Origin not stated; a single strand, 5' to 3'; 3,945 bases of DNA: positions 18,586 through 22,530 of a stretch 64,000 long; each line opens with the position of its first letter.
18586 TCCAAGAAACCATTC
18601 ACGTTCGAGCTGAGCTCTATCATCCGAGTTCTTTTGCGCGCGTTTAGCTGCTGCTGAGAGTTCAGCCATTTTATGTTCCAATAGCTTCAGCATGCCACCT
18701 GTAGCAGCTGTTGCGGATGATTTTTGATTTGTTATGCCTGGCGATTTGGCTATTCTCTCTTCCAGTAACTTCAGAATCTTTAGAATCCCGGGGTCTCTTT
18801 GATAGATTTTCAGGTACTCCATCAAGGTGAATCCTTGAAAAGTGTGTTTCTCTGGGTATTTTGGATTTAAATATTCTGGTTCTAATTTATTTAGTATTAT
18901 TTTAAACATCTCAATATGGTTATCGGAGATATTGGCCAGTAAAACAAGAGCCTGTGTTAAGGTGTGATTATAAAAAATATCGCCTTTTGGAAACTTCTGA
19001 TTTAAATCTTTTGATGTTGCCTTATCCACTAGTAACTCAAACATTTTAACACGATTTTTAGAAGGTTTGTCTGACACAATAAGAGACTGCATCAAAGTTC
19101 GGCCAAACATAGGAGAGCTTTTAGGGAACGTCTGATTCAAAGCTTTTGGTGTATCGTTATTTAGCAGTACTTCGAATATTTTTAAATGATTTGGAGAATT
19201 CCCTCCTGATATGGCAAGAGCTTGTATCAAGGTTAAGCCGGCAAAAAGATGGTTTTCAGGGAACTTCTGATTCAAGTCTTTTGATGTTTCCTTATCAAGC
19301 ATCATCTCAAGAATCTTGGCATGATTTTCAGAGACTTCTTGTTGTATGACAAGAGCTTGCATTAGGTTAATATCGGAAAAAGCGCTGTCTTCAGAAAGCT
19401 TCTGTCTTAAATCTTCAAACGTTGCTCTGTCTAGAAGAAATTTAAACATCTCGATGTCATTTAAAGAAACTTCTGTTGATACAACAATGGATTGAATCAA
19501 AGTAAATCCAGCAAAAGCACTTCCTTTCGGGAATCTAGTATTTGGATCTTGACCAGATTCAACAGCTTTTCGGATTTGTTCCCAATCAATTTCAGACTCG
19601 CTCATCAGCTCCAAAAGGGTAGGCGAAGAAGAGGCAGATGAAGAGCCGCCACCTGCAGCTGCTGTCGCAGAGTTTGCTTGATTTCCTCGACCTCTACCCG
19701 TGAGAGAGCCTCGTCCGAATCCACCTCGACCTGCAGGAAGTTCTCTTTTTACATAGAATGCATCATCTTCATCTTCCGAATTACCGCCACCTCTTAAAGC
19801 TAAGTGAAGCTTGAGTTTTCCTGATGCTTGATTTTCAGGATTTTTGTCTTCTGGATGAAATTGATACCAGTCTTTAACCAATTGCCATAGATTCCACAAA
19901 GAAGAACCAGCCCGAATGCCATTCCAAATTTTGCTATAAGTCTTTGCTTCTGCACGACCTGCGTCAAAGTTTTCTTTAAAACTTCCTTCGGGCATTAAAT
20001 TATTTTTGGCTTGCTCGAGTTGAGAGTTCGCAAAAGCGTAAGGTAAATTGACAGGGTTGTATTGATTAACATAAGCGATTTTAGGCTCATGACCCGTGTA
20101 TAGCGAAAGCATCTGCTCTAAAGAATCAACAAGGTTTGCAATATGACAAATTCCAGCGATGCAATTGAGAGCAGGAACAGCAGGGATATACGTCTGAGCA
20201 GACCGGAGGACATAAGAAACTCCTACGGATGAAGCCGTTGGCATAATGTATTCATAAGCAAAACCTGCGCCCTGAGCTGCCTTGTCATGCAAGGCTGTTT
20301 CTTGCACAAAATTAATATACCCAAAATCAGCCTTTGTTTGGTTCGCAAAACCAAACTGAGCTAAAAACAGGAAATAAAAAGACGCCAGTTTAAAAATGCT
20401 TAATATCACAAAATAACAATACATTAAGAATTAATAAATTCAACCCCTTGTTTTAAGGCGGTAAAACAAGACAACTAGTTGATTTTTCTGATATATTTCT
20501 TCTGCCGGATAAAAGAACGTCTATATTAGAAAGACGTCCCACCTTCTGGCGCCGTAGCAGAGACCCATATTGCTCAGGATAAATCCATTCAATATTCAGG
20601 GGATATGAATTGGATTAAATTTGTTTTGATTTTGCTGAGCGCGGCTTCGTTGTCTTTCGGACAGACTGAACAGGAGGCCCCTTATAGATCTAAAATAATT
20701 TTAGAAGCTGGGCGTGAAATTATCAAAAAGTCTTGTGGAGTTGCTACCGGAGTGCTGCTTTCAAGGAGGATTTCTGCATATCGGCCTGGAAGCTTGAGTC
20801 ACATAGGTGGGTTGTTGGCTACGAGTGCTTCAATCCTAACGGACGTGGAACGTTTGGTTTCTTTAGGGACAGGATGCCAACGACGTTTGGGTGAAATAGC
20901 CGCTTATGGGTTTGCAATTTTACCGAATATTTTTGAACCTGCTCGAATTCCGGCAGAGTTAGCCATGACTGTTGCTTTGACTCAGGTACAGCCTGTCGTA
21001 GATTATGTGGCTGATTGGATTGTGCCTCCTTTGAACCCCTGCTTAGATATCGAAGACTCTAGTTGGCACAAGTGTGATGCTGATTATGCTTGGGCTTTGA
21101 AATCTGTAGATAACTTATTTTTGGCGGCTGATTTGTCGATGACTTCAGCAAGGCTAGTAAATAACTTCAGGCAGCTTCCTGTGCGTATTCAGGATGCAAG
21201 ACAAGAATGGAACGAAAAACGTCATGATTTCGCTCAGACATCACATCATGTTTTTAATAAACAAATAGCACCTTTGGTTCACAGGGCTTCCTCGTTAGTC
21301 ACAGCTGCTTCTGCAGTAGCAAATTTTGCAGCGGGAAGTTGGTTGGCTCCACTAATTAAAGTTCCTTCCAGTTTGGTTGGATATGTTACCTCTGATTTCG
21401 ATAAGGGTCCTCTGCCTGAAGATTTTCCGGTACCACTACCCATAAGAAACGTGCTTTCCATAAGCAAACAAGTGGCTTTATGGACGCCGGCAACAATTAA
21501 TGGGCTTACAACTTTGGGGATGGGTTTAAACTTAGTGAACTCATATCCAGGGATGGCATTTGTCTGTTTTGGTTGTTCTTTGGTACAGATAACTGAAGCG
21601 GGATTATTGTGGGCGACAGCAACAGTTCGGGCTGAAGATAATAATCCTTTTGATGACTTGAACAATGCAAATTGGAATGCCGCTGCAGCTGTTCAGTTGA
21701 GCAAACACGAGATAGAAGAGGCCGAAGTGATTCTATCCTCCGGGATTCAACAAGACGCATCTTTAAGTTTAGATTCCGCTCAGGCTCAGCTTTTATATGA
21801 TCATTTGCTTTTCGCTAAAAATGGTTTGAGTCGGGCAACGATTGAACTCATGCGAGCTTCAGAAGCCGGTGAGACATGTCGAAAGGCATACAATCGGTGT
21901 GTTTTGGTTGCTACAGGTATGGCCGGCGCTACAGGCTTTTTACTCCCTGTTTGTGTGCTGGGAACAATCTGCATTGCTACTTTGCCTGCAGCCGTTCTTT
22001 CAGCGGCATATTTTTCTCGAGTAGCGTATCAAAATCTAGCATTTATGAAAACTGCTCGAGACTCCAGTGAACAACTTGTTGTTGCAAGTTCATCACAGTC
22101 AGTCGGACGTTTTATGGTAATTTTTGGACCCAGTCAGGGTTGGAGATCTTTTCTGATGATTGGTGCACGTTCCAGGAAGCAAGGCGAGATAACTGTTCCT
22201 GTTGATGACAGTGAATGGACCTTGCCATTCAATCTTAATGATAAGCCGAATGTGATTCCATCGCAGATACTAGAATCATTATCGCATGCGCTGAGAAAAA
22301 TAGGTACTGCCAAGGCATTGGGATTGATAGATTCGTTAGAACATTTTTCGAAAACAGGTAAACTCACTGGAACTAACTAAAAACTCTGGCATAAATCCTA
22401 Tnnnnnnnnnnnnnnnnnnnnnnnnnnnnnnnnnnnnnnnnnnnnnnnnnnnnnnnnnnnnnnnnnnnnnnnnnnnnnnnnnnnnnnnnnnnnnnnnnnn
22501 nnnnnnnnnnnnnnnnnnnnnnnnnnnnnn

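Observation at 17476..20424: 982-aa secreted multidomain protein ending in a compact C-terminal domain that could be a toxin or effector module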

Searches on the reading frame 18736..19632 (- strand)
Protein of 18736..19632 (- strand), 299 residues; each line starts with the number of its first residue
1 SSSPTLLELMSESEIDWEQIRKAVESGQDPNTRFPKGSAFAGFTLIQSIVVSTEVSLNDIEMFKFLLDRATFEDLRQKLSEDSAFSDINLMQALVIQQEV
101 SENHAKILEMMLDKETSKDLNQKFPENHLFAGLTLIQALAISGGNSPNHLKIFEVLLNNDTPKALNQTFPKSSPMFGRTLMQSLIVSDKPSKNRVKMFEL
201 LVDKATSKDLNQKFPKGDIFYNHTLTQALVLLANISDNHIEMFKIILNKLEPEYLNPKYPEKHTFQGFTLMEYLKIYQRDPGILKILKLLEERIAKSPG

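Call 6: search_protein_families(library=pfam, proteins=[window:18736-19632:-], max_evalue=10)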
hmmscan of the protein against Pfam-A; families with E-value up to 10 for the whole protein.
seq(299 aa): 2 families
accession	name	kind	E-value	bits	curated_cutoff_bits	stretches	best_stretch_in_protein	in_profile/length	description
PF10272.14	Tmpp129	-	0.27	11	27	1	45-106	190-246/349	Putative transmembrane protein precursor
PF01335.27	DED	-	0.47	11.2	35.9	1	51-123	8-75/82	Death effector domain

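Call 60: find_related_loci(query=A5, collection=metagenome_contigs, flank=6000)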
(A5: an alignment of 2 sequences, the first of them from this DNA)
Query A5 (298 aa) in metagenome_contigs; peptide patterns used: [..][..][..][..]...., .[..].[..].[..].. (x = any residue, [..] = any of these).
519 stretches matched a pattern, but none encodes a relative of the query by tblastn (E <= 1e-3).

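Call 68: predict_structure(alignment_id=A5)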
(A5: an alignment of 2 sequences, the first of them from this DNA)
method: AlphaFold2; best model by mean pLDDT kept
length: 298 residues; sequences in the alignment: 2
mean_pLDDT: 85.2   pTM: 0.82
mean pLDDT of the five models: 85.2, 84.0, 83.6, 65.3, 63.2
residues with pLDDT >= 90: 113; 70-90: 160; 50-70: 21; < 50: 4
segments of 3 or more residues with pLDDT < 50: 259-261
pLDDT, mean of each block of 10 residues (from residue 1): 86 89 93 89 92 90 92 84 86 87 91 76 88 89 82 86 79 88 87 92 86 87 87 90 88 57 63 82 90 76
secondary structure, 60 per line:
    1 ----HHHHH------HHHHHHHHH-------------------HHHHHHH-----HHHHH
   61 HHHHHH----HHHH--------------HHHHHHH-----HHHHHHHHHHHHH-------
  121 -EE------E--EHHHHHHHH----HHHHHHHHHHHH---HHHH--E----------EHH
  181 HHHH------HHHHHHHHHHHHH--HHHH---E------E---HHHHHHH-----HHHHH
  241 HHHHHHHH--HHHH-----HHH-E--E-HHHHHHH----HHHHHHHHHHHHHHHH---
elements in order: H5-9 H16-24 H44-50 H56-66 H71-74 H89-95 H101-113 H134-141 H146-157 H161-164 H179-184 H191-203 H206-209 H224-230 H236-248 H251-254 H269-275 H280-295

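Call 70: fold_search(model_id=the predicted structure, library=pdb)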
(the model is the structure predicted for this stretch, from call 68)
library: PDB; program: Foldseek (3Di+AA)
matches with E <= 10: 714; with E <= 0.001: 14
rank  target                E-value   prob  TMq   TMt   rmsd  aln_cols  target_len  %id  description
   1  4o60_B                7.5e-05  1.00  0.42  0.51   7.8       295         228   18  Structure of ankyrin repeat protein (released 2015-03-25)
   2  7dsy_a                4.5e-04  1.00  0.47  0.24   6.9       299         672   15  Crystal Structure of RNase L in complex with KM05073 (released 2021-11-24)
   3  6m11_a                4.7e-04  1.00  0.47  0.24   6.8       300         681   15  Crystal structure of Rnase L in complex with Sunitinib (released 2020-09-02)
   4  6len_A                4.7e-04  1.00  0.36  0.30  12.8       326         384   13  Structure of NS11 bound FEM1C (released 2020-10-21)
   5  6ley_A                4.9e-04  1.00  0.36  0.30  12.9       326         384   14  Structure of Sil1G bound FEM1C (released 2020-10-21)
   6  4o1p_C                5.4e-04  1.00  0.45  0.24   7.6       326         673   14  Crystal Structure of RNase L in complex with 2-5A and AMP-PNP (released 2014-02-05)
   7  6le6_B                5.4e-04  1.00  0.34  0.28  14.1       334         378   14  Structure of LNLPTQGRAR bound FEM1C (released 2020-10-21)
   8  4o1o_C                5.9e-04  1.00  0.45  0.24   7.7       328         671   15  Crystal Structure of RNase L in complex with 2-5A (released 2014-02-05)
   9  6m12_a                6.2e-04  1.00  0.45  0.24   7.6       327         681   16  Crystal Structure of Rnase L in complex with SU11652 (released 2020-09-02)
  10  3eu9_B                6.5e-04  1.00  0.46  0.56   6.5       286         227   13  The ankyrin repeat domain of Huntingtin interacting protein 14 (released 2009-06-23)
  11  6lbg_B                7.2e-04  1.00  0.37  0.30  12.8       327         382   13  Structure of OR51B2 bound FEM1C (released 2020-10-21)
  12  6lbg_A                8.6e-04  1.00  0.36  0.29  13.4       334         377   14  Structure of OR51B2 bound FEM1C (released 2020-10-21)
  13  6sa6                  9.9e-04  1.00  0.38  0.30  13.5       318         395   15  DARPin-Armadillo fusion A5 (released 2019-11-20)
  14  6lf0_B                9.9e-04  1.00  0.35  0.29  13.1       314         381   14  Structure of FEM1C (released 2020-10-21)
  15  9bor_A                1.1e-03  1.00  0.55  0.55   5.8       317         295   11  IkappaBzeta ankyrin repeat domain:NF-kappaB p50 homodimer complex at 2.0 Angstrom resolution (released 2024-08-07)
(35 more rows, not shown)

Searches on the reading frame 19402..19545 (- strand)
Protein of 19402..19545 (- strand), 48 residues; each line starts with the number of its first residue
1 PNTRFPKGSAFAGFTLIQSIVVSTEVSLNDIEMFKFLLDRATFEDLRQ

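Call 54: search_solved_structures(query=A4, max_evalue=10, show_alignments=3)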
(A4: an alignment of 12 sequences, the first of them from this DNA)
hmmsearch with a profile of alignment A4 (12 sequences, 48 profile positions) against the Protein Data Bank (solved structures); distinct sequences matched with E-value up to 10: 27.
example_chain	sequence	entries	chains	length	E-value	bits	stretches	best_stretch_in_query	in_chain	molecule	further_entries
4qfv_A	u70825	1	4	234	2.5e-09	39.7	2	24-40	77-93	ANK-N5C-281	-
4o60_A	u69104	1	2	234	2.2e-05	27.1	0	28-41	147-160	ANK-N5C-317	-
1n0r_A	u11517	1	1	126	0.00011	24.8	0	28-39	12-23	4 ankyrin repeats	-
1n0q_A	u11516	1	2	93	0.0032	20.2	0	28-39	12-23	3 ankyrin repeats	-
8fre_A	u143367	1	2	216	0.014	18.1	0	24-40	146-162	RBL4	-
4j7w_A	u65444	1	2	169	0.021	17.6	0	26-40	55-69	DARPin_E3_5_L86A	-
7ujj_G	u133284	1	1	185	0.035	16.8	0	28-40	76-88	DARPin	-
4j8y_A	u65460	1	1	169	0.036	16.8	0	26-40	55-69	DARPin_E3_5_D77S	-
1mj0_A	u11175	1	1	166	0.041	16.6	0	26-40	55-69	SANK E3_5 Protein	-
9db5_A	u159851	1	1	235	0.069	15.9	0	26-40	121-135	Transcription factor ETV6,DARPin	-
9q4d_A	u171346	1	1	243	0.078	15.8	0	26-40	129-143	Transcription factor ETV6,DARPin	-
9znb_A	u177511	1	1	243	0.078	15.7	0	26-40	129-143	Transcription factor ETV6,SAM Domain of Transcription factor ETV6 fused to a DARPin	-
9dvg_A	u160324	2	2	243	0.078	15.7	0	26-40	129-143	Transcription factor ETV6,DARPin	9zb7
6gcu_C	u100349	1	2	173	0.08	15.7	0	26-39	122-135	DARPin A3A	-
9dp8_A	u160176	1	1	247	0.083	15.7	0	26-40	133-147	Transcription Factor ETV6, DARPin fusion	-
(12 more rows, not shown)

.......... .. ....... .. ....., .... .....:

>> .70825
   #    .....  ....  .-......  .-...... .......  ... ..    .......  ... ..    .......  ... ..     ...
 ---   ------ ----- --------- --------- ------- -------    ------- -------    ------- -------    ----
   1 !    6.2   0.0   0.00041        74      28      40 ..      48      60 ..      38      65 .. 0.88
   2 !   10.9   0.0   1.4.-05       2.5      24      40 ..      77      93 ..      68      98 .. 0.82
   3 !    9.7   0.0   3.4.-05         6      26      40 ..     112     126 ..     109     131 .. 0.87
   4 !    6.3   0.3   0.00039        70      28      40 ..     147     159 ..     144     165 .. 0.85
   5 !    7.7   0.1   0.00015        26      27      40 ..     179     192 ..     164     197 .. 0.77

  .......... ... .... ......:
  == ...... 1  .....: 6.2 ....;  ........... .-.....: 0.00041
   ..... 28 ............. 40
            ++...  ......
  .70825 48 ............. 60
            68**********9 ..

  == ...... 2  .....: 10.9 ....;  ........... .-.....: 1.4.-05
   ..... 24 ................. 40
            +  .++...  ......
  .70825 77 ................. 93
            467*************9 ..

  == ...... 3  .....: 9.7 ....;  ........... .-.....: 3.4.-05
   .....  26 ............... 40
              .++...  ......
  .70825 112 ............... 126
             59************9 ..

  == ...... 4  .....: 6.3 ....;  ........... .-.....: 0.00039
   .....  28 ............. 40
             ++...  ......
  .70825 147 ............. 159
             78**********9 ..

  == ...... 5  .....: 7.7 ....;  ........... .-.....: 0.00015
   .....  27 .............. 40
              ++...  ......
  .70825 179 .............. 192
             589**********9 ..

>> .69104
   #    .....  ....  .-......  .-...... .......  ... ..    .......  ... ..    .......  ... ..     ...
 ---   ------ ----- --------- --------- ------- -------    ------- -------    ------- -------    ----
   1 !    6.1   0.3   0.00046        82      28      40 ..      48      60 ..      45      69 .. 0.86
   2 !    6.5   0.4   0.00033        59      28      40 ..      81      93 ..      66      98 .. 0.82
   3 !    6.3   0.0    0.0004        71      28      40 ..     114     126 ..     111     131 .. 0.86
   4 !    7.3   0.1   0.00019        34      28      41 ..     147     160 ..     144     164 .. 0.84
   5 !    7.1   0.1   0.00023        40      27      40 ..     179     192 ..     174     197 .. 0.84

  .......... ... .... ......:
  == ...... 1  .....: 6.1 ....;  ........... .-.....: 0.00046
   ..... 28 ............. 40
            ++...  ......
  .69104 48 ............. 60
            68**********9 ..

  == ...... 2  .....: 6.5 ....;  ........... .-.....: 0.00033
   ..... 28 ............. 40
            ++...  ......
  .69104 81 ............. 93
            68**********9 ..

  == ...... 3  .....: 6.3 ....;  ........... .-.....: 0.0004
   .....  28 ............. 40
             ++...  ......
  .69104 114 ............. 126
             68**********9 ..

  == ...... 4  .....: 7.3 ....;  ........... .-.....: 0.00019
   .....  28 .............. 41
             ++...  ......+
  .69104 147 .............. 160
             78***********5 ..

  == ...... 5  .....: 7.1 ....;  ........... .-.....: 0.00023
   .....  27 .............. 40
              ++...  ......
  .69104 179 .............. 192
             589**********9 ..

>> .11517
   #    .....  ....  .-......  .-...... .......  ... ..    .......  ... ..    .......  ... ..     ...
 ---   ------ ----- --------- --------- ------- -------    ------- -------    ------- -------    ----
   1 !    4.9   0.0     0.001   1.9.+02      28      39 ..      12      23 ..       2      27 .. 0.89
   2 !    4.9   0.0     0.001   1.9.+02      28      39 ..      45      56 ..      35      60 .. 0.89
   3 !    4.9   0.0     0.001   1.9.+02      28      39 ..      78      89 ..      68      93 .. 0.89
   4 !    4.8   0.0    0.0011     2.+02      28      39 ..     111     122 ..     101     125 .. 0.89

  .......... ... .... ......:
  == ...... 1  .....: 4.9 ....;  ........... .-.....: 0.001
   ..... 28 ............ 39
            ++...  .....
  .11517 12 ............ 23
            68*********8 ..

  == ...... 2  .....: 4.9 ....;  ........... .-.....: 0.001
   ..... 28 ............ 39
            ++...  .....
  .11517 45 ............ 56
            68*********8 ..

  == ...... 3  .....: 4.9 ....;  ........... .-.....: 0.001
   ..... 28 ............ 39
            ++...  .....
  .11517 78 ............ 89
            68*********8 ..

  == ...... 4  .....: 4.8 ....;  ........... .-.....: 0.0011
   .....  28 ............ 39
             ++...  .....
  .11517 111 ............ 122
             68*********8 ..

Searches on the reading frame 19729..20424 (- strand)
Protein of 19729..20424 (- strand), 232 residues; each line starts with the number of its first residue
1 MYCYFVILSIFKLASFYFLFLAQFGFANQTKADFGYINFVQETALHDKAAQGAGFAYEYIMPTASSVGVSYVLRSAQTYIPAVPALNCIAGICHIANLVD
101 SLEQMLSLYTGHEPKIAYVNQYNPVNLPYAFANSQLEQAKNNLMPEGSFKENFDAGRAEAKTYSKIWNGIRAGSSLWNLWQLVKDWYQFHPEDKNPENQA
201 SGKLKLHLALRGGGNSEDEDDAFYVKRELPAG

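Call 6: search_protein_families(library=pfam, proteins=[window:19729-20424:-], max_evalue=10)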
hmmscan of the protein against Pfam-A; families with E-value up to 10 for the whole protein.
seq(232 aa): 0 families

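Call 100: search_solved_structures(query=window:19729-20343:-, max_evalue=5)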
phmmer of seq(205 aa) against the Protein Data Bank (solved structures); distinct sequences matched with E-value up to 5: 0.

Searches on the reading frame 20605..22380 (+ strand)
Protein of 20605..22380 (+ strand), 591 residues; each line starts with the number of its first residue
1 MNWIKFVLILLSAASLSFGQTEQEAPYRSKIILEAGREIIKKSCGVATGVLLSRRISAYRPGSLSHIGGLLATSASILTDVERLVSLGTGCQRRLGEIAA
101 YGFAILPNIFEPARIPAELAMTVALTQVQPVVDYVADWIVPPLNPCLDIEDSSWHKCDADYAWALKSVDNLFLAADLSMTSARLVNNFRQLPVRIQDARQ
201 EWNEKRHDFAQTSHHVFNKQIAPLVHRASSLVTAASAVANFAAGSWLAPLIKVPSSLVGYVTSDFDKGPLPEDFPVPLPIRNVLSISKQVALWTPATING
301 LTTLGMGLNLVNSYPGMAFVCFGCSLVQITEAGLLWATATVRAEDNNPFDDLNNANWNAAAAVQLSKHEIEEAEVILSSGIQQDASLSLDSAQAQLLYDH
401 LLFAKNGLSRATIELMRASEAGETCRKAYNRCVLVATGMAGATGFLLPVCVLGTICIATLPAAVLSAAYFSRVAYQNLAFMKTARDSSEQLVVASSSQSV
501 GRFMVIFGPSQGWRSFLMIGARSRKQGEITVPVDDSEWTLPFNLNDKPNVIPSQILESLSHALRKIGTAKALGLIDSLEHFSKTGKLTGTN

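Call 3: search_protein_families(library=pfam, proteins=[window:20605-22380:+], max_evalue=1)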
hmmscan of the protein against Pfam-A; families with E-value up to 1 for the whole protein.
window:20605-22380:+ (591 aa): 0 families

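Call 62: search_protein_families(library=ncbifam, proteins=[window:20605-22380:+], max_evalue=0.001)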
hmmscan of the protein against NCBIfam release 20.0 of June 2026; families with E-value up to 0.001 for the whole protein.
window:20605-22380:+ (591 aa): 0 families

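Call 99: search_solved_structures(query=window:20605-22380:+, max_evalue=1)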
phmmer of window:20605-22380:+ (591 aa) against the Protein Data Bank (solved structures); distinct sequences matched with E-value up to 1: 2.
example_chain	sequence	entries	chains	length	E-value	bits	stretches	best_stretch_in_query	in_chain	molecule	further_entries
7fik_Y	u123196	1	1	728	0.19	13.4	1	314-393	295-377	Nucleoporin Nup88A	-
7tdz_r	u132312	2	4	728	0.47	12.1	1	314-393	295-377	Nup88A protein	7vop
